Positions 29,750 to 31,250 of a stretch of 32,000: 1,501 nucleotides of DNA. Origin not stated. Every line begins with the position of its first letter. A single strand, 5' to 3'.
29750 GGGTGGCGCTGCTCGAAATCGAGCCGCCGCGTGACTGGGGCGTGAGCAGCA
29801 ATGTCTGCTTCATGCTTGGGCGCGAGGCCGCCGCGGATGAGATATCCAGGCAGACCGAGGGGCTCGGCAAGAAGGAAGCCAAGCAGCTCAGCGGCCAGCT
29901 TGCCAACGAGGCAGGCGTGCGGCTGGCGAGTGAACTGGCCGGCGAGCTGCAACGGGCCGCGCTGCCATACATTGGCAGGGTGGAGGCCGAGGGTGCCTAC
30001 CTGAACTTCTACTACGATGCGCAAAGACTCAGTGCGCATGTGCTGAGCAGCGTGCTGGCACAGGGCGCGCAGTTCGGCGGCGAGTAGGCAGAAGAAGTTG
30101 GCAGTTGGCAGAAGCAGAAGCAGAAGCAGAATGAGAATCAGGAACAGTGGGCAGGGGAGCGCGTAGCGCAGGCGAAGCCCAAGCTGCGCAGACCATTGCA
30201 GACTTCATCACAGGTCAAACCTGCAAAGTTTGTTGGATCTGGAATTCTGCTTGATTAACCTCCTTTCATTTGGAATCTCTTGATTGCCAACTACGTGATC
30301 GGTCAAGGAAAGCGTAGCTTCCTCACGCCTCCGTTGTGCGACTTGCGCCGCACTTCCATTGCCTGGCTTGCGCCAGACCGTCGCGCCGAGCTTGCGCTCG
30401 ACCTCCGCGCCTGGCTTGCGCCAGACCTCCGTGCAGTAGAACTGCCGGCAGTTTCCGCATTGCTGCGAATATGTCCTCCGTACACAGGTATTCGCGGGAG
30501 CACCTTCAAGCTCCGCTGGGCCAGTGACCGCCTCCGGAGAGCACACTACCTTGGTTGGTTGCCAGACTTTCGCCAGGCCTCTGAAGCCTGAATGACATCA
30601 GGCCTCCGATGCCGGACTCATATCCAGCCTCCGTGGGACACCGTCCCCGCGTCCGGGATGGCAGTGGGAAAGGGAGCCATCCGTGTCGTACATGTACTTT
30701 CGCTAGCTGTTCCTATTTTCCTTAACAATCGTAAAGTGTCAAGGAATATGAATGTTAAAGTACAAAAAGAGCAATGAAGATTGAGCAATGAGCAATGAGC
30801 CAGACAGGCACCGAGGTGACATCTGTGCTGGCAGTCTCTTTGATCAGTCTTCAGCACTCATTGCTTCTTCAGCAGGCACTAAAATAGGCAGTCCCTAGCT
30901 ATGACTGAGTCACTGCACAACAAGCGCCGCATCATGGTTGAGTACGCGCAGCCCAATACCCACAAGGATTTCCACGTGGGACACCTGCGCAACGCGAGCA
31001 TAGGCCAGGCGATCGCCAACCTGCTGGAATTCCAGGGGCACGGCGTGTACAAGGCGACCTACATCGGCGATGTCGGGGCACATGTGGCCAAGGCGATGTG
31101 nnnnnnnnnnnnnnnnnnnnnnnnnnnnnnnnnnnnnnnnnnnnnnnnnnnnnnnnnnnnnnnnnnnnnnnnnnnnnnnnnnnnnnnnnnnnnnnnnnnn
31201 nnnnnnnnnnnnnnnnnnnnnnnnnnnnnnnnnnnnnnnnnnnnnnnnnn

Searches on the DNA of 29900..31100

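Call 89: search_rna_families(source=window, start=29900, end=31100, threshold=evalue, max_evalue=1)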
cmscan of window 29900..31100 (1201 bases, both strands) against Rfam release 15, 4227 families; matches with E-value up to 1: 1.
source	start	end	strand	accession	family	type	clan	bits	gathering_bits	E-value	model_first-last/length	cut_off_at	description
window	30770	30816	+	RF01145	sR14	Gene; snRNA; snoRNA; CD-box;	-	15.6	38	0.21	1-54/54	no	Small nucleolar RNA sR14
